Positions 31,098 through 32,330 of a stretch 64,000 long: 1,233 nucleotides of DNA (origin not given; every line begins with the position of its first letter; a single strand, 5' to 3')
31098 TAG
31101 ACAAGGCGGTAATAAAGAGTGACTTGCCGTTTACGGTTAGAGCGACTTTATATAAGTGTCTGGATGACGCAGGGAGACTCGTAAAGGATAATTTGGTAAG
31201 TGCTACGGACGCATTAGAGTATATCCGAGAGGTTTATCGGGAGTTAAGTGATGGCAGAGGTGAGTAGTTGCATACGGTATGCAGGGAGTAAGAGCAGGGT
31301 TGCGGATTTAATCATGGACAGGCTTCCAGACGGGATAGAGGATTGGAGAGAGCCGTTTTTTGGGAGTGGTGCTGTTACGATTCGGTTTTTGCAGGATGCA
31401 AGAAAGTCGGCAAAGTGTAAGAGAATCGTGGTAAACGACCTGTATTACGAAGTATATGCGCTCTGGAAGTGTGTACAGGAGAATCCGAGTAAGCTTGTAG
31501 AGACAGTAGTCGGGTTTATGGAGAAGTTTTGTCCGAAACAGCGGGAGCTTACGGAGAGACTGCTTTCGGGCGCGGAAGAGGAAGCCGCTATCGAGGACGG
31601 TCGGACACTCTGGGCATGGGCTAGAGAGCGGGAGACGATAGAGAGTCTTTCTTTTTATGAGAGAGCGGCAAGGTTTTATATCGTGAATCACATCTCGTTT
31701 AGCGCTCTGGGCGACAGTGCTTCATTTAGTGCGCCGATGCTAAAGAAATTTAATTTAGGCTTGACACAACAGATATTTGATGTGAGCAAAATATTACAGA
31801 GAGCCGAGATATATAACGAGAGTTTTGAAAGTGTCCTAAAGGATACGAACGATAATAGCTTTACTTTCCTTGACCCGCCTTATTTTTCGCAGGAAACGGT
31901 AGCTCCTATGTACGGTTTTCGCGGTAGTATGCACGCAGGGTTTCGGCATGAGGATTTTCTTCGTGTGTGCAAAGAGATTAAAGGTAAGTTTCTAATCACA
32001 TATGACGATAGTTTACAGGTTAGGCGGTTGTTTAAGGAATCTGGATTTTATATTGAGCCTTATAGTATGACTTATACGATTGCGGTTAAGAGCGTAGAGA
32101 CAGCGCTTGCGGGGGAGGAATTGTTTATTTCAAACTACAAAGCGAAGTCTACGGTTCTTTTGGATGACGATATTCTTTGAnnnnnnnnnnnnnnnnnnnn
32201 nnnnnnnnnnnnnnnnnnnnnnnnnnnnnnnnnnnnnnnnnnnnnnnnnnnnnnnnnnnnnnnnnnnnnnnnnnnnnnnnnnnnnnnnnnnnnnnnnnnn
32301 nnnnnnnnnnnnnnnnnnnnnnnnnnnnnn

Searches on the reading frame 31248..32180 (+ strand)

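Call 56: search_protein_families(library=pfam, proteins=[window:31248-32180:+], max_evalue=0.001)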
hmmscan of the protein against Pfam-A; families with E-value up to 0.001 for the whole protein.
window:31248-32180:+ (310 aa): 1 family
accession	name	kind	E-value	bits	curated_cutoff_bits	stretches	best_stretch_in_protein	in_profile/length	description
PF02086.21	MethyltransfD12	-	7.5e-28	98.4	22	1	11-268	1-243/253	D12 class N6 adenine-specific DNA methyltransferase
